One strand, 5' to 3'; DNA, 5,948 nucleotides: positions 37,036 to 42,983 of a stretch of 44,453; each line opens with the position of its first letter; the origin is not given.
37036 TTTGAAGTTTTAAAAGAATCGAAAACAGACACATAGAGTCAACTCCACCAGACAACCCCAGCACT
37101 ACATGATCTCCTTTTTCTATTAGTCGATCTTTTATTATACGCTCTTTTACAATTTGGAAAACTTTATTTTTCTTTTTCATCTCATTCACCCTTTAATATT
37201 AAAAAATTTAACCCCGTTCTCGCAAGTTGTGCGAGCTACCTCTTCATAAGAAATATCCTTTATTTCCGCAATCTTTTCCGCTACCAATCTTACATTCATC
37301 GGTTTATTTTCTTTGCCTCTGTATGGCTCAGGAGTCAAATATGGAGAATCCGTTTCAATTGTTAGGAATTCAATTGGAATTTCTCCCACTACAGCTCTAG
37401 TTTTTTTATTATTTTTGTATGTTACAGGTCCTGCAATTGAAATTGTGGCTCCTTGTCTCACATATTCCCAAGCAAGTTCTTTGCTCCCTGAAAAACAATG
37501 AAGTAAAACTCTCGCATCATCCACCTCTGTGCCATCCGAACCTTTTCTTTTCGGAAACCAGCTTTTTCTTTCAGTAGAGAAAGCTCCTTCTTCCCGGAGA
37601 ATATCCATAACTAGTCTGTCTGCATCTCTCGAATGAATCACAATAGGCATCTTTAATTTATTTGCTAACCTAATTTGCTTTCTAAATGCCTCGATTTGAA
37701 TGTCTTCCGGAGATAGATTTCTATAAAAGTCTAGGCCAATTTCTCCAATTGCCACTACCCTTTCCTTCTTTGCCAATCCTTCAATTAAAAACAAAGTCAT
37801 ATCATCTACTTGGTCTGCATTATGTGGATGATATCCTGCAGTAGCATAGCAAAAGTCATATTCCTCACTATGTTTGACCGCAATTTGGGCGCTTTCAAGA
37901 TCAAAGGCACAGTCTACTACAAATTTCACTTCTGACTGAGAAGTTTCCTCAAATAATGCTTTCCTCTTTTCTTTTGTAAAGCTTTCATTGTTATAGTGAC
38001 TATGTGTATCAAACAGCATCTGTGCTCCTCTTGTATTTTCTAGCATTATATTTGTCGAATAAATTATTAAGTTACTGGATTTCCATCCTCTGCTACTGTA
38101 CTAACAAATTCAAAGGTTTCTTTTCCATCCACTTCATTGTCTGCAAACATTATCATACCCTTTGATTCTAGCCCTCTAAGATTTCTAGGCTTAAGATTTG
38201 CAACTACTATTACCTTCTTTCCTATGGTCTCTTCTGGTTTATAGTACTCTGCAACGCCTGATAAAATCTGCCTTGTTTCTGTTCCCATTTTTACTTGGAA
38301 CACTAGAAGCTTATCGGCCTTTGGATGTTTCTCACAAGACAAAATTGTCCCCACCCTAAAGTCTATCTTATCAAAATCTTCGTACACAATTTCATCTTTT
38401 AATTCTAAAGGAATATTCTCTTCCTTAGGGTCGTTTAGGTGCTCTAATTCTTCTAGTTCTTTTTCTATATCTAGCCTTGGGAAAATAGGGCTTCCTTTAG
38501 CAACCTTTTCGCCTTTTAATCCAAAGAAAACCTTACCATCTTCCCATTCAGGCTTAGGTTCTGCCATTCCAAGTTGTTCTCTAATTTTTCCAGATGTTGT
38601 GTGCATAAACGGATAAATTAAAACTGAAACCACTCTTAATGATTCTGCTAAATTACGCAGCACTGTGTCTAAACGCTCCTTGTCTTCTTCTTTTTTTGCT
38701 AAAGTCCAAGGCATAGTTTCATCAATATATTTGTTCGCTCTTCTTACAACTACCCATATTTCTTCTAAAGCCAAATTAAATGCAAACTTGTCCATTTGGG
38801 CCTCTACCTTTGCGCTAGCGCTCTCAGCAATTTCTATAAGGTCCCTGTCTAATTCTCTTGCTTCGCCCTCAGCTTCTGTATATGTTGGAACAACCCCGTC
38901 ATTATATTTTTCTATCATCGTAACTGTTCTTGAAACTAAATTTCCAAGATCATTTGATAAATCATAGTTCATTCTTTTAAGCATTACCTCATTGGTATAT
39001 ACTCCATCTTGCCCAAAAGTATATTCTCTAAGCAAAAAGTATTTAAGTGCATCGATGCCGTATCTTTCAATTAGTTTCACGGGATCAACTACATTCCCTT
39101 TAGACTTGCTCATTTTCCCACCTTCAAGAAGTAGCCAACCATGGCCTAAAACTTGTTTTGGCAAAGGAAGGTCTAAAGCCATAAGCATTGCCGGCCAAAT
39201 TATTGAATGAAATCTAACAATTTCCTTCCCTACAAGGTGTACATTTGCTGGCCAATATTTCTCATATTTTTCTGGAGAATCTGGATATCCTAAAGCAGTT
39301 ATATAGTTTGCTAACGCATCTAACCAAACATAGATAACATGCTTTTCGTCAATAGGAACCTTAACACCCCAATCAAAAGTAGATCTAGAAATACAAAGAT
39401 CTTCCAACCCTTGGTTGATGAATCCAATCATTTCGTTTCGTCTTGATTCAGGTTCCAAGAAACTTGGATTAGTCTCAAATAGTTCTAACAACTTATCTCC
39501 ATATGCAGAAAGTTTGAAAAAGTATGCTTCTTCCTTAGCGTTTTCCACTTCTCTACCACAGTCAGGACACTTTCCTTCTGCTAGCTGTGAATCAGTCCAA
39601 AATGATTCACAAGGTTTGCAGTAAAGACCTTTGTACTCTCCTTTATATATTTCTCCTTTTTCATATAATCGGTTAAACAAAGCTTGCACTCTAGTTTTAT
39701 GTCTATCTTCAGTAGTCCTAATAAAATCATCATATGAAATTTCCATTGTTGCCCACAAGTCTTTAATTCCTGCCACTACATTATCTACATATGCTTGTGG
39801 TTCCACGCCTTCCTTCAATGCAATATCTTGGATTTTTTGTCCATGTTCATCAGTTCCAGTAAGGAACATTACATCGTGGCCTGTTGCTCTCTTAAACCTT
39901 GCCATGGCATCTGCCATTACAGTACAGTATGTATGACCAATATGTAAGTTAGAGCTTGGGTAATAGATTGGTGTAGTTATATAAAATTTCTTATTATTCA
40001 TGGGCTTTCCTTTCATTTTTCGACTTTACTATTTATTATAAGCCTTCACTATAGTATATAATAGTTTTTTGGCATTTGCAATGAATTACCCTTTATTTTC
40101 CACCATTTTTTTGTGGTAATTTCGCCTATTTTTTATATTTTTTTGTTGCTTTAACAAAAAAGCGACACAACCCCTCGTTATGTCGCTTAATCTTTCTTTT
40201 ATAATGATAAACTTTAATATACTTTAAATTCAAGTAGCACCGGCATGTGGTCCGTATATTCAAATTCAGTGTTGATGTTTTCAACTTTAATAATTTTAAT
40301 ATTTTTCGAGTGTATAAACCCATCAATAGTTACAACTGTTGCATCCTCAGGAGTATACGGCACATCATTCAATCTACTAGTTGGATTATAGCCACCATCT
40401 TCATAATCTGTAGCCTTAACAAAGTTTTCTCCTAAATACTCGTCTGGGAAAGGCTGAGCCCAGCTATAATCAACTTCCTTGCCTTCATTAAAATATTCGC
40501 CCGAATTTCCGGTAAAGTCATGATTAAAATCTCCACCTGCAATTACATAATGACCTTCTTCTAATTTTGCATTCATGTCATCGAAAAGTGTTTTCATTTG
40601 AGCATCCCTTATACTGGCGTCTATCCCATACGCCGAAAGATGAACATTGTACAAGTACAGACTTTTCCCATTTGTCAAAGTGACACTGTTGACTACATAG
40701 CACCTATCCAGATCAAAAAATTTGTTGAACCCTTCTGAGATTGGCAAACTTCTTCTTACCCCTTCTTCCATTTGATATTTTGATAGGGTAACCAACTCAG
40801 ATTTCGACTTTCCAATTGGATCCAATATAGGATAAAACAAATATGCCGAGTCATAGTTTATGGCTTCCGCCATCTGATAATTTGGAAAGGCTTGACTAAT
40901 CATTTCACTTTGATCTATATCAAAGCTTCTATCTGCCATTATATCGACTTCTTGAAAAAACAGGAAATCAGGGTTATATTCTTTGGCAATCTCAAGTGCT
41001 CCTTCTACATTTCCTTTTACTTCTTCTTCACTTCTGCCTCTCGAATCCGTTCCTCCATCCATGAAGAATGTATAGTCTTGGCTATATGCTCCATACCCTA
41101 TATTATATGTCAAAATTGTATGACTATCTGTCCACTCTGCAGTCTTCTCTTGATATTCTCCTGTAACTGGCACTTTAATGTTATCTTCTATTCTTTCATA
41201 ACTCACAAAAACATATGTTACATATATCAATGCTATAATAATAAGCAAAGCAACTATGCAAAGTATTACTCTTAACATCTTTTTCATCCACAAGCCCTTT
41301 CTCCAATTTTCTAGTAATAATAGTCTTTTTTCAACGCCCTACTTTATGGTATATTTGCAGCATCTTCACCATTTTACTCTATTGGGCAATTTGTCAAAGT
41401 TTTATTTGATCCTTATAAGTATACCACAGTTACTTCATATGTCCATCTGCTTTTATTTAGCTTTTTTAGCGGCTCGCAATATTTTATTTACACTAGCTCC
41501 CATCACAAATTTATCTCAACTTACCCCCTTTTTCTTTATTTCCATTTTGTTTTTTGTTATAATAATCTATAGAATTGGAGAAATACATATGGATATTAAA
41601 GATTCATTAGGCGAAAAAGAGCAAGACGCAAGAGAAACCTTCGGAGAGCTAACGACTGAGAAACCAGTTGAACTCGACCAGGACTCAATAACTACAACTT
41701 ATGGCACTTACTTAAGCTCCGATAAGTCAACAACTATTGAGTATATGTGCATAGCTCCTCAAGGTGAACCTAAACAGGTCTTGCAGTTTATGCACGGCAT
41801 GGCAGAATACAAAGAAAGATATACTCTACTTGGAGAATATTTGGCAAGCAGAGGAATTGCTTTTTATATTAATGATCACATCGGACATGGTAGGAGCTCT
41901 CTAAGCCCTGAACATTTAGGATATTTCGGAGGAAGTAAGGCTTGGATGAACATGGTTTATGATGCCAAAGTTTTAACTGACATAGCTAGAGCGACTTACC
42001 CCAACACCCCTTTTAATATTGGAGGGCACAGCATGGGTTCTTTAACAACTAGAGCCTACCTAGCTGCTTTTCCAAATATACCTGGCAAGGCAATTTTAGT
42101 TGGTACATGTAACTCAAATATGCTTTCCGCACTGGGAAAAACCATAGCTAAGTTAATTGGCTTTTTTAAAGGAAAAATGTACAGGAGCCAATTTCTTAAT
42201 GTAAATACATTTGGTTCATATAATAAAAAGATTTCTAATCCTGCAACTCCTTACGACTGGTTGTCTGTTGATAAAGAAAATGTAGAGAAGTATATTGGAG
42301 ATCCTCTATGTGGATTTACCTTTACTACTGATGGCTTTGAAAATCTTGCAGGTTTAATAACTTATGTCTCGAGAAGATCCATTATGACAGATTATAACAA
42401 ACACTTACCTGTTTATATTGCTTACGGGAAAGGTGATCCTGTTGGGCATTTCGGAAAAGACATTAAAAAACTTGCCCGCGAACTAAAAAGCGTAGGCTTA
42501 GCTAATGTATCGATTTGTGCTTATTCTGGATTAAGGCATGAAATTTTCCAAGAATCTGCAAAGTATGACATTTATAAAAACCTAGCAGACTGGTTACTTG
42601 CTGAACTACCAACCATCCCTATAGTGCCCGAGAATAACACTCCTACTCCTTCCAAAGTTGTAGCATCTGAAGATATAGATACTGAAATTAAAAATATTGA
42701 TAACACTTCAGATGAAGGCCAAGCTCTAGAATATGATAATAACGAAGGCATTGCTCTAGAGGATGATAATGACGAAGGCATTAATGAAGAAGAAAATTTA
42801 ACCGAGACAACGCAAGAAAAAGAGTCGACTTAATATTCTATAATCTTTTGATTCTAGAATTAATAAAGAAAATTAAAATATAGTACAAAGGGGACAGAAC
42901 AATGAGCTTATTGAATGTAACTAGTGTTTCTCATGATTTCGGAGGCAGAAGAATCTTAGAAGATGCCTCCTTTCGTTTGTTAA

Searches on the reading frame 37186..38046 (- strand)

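Call 51: search_protein_families(library=pfam, proteins=[window:37186-38046:-], max_evalue=0.00001)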
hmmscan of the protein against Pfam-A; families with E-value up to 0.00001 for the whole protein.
window:37186-38046:- (286 aa): 1 family
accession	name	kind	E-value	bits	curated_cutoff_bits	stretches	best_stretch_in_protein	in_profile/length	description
PF01026.27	TatD_DNase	-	2.1e-74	250.6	27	1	12-283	1-253/253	TatD related DNase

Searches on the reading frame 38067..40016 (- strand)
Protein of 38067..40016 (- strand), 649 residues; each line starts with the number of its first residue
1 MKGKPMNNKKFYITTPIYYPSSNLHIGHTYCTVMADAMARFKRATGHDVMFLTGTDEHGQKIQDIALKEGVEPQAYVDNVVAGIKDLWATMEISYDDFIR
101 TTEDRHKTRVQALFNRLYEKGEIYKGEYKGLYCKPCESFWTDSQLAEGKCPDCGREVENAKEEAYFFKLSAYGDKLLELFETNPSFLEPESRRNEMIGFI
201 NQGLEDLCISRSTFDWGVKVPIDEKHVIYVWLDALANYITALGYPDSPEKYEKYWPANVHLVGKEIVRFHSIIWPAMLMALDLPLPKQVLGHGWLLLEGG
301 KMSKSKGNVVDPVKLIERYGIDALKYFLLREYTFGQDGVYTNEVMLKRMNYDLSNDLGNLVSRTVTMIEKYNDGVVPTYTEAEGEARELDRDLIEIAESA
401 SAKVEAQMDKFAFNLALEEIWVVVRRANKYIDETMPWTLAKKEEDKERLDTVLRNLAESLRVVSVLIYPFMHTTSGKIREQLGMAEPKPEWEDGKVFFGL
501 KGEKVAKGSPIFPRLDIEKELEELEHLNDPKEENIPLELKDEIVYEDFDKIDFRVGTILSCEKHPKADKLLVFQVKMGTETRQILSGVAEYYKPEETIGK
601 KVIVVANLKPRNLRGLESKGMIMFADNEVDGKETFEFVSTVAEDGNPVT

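Call 51: search_protein_families(library=pfam, proteins=[window:38067-40016:-], max_evalue=0.00001)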
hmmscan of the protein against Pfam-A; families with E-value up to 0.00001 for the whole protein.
window:38067-40016:- (649 aa): 5 families
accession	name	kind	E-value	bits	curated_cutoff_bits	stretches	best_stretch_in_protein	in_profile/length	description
PF09334.17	tRNA-synt_1g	-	3.9e-116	388.5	20.1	2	160-364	179-390/391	tRNA synthetases class I (M)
PF00133.28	tRNA-synt_1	-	2.5e-33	115.9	22.7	2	225-331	296-404/414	tRNA synthetases class I (I, L, M and V)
PF01588.26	tRNA_bind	-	8.2e-28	96.8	27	1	553-632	1-79/96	Putative tRNA binding domain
PF01406.26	tRNA-synt_1e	-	1.7e-11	44.5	27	0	11-129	12-127/301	tRNA synthetases class I (C) catalytic domain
PF19303.5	Anticodon_3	-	3.6e-07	30.6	23.5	1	384-493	5-110/152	Anticodon binding domain of methionyl tRNA ligase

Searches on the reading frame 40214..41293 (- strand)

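Call 52: search_protein_families(library=pfam, proteins=[window:40214-41293:-], max_evalue=0.00001)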
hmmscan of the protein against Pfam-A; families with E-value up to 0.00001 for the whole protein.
window:40214-41293:- (359 aa): 1 family
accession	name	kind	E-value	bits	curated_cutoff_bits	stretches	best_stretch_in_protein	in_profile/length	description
PF03372.29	Exo_endo_phos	-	5.2e-08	33.3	24.5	1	62-283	2-174/225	Endonuclease/Exonuclease/phosphatase family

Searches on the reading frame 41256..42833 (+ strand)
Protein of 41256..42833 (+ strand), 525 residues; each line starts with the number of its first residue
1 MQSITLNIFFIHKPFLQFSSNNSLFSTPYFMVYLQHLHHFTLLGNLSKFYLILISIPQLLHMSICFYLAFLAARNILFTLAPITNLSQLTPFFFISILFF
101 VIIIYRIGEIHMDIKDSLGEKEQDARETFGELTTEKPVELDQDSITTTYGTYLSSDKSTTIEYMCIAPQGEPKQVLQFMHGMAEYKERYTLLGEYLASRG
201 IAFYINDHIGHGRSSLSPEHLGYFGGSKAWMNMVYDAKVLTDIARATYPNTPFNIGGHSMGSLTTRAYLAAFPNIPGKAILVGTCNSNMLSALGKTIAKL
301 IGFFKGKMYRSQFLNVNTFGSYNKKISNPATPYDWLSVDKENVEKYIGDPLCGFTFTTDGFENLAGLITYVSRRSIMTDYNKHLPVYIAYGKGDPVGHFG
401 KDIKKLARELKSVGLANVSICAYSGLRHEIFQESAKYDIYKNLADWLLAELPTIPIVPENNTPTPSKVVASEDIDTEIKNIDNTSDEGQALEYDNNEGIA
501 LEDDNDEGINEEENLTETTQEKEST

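Call 52: search_protein_families(library=pfam, proteins=[window:41256-42833:+], max_evalue=0.00001)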
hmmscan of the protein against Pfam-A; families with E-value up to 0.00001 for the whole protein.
window:41256-42833:+ (525 aa): 2 families
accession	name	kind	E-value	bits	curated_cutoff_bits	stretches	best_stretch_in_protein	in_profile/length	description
PF12146.15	Hydrolase_4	-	1.5e-35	123.1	27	1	171-434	2-238/239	Serine aminopeptidase, S33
PF00561.26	Abhydrolase_1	-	7.7e-11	42.6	25.8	1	178-289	5-108/245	alpha/beta hydrolase fold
